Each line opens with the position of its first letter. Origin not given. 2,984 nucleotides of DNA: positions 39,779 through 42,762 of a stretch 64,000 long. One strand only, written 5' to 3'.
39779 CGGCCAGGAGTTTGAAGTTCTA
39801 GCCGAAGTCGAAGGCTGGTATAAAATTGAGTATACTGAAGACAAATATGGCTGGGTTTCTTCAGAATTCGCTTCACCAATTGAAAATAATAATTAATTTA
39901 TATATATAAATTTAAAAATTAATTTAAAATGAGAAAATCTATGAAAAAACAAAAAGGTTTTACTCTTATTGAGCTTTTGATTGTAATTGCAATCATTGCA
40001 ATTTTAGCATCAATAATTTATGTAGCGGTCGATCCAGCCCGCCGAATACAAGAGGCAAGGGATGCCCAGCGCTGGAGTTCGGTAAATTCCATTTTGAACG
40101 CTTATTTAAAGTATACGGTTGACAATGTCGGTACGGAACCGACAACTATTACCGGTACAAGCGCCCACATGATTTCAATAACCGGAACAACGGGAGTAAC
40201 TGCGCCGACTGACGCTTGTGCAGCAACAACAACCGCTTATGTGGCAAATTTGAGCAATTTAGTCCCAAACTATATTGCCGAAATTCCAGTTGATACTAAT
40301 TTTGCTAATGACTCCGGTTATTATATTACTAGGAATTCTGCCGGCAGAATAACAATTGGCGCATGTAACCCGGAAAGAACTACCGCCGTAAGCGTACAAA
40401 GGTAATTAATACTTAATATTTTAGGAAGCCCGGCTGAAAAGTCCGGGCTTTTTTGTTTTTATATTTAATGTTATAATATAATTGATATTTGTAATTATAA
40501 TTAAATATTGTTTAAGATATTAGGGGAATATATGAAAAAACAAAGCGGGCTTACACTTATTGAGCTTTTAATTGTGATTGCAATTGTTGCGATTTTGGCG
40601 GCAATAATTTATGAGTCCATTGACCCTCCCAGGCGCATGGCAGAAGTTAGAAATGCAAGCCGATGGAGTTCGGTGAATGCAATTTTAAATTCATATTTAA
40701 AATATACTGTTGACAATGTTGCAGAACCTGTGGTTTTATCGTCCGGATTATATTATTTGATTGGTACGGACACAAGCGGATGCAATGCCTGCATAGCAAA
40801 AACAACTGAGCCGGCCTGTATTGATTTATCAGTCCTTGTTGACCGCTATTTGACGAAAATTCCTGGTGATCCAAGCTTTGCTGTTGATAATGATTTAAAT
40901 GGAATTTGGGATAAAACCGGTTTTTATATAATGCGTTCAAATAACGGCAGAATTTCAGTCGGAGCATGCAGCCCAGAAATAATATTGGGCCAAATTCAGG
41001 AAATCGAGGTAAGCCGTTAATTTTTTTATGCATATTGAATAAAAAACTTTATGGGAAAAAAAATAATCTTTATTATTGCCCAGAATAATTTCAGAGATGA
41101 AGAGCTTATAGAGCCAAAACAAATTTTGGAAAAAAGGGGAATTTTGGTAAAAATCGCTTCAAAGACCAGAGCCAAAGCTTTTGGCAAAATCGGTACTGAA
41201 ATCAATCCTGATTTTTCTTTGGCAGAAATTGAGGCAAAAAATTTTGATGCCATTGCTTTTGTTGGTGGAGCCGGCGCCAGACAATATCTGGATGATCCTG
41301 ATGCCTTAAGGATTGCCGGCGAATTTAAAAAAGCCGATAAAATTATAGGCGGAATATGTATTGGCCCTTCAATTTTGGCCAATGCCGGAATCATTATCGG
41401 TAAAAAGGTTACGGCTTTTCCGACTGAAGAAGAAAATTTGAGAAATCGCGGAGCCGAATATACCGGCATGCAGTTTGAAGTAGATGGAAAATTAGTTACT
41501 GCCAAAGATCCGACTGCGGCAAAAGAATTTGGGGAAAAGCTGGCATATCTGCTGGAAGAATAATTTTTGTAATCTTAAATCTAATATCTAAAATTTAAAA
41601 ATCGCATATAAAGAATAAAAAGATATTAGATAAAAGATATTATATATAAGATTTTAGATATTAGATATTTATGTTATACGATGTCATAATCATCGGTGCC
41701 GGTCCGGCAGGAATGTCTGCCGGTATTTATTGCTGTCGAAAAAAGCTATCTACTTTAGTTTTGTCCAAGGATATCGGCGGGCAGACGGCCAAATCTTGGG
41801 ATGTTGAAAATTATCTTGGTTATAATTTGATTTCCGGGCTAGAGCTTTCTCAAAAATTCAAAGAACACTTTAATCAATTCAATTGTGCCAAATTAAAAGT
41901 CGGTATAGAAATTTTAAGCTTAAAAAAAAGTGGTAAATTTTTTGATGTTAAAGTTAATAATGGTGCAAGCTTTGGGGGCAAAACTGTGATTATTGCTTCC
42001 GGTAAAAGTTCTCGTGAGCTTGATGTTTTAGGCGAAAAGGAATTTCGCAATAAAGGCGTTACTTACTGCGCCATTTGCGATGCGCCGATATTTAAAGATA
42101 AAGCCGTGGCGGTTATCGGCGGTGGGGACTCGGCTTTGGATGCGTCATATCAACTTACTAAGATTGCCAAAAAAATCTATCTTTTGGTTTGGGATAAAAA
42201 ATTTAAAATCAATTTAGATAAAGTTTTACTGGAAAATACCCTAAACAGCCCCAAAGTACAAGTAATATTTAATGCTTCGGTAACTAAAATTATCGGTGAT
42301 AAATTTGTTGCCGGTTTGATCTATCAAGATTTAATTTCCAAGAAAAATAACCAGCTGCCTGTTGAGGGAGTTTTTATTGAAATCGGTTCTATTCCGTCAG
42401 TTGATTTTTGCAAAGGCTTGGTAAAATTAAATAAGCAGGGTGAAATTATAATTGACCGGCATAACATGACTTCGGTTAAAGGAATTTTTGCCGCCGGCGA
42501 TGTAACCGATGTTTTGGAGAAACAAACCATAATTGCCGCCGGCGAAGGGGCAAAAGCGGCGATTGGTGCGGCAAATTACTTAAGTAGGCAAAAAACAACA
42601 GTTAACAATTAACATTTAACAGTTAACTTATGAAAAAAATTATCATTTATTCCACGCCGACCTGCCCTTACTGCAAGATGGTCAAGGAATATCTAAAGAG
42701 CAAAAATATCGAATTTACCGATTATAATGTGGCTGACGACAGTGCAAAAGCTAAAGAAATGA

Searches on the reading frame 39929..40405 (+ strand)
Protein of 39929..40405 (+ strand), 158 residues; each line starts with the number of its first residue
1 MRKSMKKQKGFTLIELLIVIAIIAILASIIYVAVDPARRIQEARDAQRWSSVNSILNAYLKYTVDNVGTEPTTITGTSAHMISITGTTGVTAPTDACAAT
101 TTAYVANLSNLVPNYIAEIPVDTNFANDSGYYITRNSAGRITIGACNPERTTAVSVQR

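Call 6: search_protein_families(library=pfam, proteins=[window:39929-40405:+], max_evalue=0.01)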
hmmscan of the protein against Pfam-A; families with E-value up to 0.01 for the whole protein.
window:39929-40405:+ (158 aa): 1 family
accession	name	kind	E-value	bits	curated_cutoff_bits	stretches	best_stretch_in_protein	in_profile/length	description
PF07963.17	N_methyl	-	3.6e-12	45.7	21.2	1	5-31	1-27/27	Prokaryotic N-terminal methylation motif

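Call 7: search_protein_families(library=ncbifam, proteins=[window:39929-40405:+], max_evalue=0.01)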
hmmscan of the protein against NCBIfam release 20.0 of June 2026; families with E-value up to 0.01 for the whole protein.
window:39929-40405:+ (158 aa): 13 families
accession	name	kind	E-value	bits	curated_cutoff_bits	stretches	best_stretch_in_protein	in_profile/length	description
TIGR02532.1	IV_pilin_GFxxxE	domain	1e-10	41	16.3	1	8-31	1-24/24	prepilin-type N-terminal cleavage/methylation domain-containing protein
TIGR01708.2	typeII_sec_gspH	equivalog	1.8e-08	34.6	80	1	8-45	1-38/169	type II secretion system minor pseudopilin GspH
TIGR01710.1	typeII_sec_gspG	equivalog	2.5e-07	30.8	88.85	1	9-79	1-68/134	type II secretion system major pseudopilin GspG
NF007862.0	PRK10574.1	equivalog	7.1e-07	29.4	138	1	5-30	1-26/145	prepilin peptidase-dependent pilin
NF007800.0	PRK10506.1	equivalog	2.3e-06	27.5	158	1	2-29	2-29/163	prepilin peptidase-dependent protein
NF041013.1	T4P_ComGE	equivalog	1.9e-05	24.7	49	1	6-36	1-31/83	competence type IV pilus minor pilin ComGE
NF040999.1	pilin_ComGC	equivalog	2.4e-05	24.4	75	1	8-30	1-23/84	competence type IV pilus major pilin ComGC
NF040982.1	ComGD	equivalog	0.00027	21.4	70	1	8-41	1-35/139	competence type IV pilus minor pilin ComGD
TIGR01711.1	gspJ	equivalog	0.00037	20.3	64.85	1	9-44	1-36/192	type II secretion system minor pseudopilin GspJ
NF041775.1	typeIV_PilA_Myxo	equivalog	0.00066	19.7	400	1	7-30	9-32/214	type IV pilin protein PilA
NF041002.1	pilin_ComGF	equivalog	0.0011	19.2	80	1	8-61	1-57/139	competence type IV pilus minor pilin ComGF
TIGR02596.1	TIGR02596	subfamily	0.0045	17.1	70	1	11-35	1-25/196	Verru_Chthon cassette protein D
TIGR01707.1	gspI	equivalog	0.0096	16.4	44.35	0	10-32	1-23/101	type II secretion system minor pseudopilin GspI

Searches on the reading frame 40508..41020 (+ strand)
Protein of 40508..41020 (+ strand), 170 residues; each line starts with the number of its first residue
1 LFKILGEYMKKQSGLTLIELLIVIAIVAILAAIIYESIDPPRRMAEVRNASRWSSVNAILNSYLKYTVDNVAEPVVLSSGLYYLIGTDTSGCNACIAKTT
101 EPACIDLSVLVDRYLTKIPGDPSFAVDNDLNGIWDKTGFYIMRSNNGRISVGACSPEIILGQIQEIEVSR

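Call 40: search_protein_families(library=pfam, proteins=[window:40508-41020:+], max_evalue=0.00001)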
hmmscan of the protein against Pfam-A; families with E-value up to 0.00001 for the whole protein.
window:40508-41020:+ (170 aa): 1 family
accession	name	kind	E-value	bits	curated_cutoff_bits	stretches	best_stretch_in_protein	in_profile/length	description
PF07963.17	N_methyl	-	6.5e-10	38.6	21.2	1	9-35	1-27/27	Prokaryotic N-terminal methylation motif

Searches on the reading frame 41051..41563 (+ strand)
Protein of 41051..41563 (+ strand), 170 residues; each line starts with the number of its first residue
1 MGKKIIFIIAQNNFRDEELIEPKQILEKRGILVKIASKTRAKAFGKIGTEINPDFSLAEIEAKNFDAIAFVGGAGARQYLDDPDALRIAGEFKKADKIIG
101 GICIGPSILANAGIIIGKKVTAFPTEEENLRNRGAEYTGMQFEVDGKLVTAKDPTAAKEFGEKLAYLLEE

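Call 40: search_protein_families(library=pfam, proteins=[window:41051-41563:+], max_evalue=0.00001)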
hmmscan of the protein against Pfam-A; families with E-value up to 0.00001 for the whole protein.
window:41051-41563:+ (170 aa): 1 family
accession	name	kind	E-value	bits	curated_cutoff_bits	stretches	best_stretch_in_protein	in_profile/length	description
PF01965.30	DJ-1_PfpI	-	3.8e-37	128.1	26.6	1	3-164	1-162/165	DJ-1/PfpI family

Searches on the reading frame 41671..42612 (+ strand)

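Call 40: search_protein_families(library=pfam, proteins=[window:41671-42612:+], max_evalue=0.00001)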
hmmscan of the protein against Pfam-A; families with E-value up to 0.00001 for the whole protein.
window:41671-42612:+ (313 aa): 9 families
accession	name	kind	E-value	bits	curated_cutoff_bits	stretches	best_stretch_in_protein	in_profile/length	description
PF07992.20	Pyr_redox_2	-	2.2e-38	132.8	26.1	1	3-293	1-291/291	Pyridine nucleotide-disulphide oxidoreductase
PF13738.12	Pyr_redox_3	-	2.2e-23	83.4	30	1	72-276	95-305/305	Pyridine nucleotide-disulphide oxidoreductase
PF00890.30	FAD_binding_2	-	9.7e-09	35.3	20.4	0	4-41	1-40/414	FAD binding domain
PF00070.33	Pyr_redox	-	6.6e-08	33.4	22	1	146-211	2-70/82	Pyridine nucleotide-disulphide oxidoreductase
PF03486.20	HI0933_like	-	7.4e-08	32.6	50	0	4-33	2-31/244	HI0933-like protein Rossmann domain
PF01134.28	GIDA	-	7.5e-07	29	22.1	0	4-34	1-31/391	Glucose inhibited division protein A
PF13450.12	NAD_binding_8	-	2.3e-06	28.2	21.9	0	7-43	1-38/68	NAD(P)-binding Rossmann-like domain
PF01946.23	Thi4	-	5.5e-06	26.2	26.2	0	3-35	18-51/235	Thi4 family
PF12831.13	FAD_oxidored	-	1e-05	25.5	27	0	4-48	1-50/416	FAD dependent oxidoreductase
